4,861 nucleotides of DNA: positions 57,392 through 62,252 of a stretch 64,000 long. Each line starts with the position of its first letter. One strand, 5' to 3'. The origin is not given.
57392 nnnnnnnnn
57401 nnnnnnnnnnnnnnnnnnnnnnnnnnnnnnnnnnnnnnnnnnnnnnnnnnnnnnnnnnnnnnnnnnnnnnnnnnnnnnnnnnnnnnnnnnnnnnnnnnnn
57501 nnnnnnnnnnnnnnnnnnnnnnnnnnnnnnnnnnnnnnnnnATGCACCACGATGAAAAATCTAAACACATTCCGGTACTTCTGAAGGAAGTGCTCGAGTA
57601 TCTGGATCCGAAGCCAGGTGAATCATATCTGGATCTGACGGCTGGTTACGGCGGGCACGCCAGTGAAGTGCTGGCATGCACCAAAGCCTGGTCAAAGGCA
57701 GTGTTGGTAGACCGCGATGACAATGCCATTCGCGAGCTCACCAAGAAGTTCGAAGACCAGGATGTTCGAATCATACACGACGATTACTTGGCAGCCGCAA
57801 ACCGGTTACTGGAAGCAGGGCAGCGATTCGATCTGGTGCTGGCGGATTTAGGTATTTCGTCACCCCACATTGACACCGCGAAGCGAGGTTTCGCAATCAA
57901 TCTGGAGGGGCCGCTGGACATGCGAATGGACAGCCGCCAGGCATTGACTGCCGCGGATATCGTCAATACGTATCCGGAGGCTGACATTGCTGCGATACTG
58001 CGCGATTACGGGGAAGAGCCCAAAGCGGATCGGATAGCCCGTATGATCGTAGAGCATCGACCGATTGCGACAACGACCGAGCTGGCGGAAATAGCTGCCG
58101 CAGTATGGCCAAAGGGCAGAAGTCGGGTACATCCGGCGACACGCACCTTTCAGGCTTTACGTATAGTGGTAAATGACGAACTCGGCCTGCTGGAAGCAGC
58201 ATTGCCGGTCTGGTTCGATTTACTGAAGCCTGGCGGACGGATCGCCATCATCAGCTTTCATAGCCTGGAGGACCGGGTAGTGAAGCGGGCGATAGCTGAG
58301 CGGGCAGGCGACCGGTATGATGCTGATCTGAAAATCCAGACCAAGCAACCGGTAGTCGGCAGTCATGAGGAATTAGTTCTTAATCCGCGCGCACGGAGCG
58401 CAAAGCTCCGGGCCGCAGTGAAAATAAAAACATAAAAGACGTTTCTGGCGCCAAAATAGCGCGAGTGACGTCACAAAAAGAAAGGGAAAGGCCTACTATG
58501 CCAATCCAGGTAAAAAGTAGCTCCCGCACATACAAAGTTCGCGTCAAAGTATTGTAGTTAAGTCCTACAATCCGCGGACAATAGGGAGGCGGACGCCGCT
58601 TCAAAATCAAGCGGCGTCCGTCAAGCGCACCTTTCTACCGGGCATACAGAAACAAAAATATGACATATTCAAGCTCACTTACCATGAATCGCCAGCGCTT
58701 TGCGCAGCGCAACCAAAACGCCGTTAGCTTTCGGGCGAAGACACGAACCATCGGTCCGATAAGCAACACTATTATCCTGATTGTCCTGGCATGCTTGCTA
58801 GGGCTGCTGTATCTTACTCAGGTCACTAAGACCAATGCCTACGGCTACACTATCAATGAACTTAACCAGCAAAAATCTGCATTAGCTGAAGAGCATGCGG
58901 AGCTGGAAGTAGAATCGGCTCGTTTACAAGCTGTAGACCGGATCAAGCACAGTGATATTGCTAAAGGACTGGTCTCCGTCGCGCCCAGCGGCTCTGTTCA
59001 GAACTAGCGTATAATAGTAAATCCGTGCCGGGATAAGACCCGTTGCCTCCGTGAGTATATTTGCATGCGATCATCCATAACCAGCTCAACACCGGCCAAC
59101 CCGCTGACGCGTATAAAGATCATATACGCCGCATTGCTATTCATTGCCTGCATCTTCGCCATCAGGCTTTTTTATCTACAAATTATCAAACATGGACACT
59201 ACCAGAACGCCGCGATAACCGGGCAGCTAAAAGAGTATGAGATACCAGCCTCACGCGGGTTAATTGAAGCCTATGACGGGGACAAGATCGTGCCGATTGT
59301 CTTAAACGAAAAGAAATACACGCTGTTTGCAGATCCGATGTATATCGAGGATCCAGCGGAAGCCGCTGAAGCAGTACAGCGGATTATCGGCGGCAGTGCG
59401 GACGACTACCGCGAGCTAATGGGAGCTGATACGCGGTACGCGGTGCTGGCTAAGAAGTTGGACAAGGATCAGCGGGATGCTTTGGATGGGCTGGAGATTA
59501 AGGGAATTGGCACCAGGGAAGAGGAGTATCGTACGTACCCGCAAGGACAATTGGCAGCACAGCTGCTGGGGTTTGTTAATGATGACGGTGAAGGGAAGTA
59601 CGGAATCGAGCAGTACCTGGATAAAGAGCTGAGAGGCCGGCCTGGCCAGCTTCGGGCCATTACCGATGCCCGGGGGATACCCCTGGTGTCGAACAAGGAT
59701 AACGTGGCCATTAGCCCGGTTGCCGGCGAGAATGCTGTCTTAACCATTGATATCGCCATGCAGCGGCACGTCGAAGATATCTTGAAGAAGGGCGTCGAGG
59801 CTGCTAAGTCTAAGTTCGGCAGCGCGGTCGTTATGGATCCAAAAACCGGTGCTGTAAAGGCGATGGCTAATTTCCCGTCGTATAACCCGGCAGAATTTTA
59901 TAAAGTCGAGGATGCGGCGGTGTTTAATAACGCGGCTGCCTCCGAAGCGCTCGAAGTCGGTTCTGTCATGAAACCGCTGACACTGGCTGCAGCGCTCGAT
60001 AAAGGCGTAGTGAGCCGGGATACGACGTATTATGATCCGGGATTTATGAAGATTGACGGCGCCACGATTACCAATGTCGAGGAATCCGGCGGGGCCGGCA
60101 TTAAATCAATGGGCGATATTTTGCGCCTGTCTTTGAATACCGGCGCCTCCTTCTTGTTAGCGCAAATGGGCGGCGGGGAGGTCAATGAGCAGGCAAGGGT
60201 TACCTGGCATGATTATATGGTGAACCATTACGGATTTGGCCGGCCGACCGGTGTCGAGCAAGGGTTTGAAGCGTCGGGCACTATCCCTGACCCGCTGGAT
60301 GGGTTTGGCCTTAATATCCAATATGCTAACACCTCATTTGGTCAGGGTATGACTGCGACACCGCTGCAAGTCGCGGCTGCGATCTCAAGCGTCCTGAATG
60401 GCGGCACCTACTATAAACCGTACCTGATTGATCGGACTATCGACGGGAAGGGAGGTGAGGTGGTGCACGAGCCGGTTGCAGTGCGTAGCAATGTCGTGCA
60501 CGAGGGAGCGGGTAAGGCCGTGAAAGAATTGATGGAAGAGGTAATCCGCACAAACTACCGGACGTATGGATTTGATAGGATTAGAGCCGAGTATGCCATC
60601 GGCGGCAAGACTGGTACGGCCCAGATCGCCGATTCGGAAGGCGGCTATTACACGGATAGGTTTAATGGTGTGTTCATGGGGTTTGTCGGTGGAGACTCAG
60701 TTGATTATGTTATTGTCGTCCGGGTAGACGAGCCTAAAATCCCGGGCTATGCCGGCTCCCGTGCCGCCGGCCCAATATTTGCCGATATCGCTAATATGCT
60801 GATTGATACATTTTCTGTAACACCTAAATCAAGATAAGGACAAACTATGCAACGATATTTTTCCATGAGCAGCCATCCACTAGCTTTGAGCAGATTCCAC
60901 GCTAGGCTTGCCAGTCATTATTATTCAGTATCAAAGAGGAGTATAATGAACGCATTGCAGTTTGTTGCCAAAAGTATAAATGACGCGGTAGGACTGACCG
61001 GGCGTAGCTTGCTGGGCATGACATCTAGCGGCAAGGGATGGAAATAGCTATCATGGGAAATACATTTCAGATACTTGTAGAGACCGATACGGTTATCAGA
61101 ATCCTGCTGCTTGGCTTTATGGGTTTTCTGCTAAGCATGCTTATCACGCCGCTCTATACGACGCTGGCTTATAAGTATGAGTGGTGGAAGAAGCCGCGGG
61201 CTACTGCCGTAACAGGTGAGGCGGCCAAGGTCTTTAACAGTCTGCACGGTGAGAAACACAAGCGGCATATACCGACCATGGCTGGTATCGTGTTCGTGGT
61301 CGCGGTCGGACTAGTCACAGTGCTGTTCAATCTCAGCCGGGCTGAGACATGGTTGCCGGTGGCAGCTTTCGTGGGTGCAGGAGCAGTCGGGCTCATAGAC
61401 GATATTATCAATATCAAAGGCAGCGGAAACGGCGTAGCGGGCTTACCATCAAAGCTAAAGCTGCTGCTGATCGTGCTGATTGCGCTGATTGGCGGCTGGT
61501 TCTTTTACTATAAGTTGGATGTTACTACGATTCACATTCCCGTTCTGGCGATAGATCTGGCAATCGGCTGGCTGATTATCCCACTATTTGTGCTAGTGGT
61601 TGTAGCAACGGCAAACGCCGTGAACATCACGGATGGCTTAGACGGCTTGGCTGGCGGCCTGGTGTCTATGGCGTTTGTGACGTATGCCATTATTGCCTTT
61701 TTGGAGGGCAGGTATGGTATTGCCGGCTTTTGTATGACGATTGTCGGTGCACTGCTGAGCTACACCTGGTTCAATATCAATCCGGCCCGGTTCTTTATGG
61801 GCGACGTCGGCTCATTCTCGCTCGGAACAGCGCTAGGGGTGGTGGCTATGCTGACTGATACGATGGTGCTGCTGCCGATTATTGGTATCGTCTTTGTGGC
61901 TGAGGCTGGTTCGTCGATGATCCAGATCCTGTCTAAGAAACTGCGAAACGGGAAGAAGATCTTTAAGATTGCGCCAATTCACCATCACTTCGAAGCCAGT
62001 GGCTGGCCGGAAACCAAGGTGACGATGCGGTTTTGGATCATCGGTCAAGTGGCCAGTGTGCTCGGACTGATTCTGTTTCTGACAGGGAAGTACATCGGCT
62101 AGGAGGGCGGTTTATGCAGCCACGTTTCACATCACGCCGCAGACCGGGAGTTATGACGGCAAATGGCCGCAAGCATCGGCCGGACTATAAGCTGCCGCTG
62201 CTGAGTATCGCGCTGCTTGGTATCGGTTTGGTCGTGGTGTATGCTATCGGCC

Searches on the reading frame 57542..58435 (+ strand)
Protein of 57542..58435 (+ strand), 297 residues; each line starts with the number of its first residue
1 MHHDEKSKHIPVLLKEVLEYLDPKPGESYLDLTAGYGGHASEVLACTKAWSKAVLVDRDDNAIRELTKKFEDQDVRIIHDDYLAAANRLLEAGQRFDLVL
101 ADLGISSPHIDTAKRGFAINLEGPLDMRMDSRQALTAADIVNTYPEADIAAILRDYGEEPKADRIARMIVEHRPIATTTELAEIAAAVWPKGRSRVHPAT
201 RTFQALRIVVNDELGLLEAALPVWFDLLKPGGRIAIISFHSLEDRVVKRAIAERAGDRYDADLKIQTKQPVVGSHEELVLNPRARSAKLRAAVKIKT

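Call 67: search_protein_families(library=pfam, proteins=[window:57542-58435:+], max_evalue=0.0001)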
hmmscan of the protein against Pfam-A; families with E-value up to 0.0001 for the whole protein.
window:57542-58435:+ (297 aa): 1 family
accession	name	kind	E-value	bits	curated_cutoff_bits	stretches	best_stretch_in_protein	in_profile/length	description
PF01795.25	Methyltransf_5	-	5.1e-91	305.8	27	1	7-294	2-308/309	MraW methylase family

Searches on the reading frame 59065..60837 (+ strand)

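Call 51: search_protein_families(library=pfam, proteins=[window:59065-60837:+], max_evalue=0.0001)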
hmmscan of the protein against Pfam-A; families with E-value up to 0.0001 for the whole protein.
window:59065-60837:+ (590 aa): 2 families
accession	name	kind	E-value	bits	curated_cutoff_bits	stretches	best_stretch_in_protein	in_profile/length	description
PF00905.27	Transpeptidase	-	3.1e-55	187.9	22.1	1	252-576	1-298/299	Penicillin binding protein transpeptidase domain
PF03717.20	PBP_dimer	-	3.9e-13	50.7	24.4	1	60-205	2-174/180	Penicillin-binding Protein dimerisation domain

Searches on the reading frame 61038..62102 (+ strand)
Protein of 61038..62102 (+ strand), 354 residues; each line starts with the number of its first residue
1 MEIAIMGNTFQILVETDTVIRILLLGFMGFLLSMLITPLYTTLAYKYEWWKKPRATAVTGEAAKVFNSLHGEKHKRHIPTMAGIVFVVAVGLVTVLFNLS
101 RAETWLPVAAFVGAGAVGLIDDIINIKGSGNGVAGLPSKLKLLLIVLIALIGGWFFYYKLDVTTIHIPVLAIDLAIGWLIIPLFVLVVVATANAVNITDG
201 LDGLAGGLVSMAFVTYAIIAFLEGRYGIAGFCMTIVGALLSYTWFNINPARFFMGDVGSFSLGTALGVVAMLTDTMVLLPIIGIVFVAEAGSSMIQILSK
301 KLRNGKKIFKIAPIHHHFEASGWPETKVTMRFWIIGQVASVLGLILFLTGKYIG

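Call 51: search_protein_families(library=pfam, proteins=[window:61038-62102:+], max_evalue=0.0001)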
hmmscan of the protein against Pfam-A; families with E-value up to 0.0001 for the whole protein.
window:61038-62102:+ (354 aa): 1 family
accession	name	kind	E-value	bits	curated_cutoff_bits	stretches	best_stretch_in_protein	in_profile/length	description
PF00953.26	Glycos_transf_4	-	2.9e-33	115.6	27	1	108-272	5-158/160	Glycosyl transferase family 4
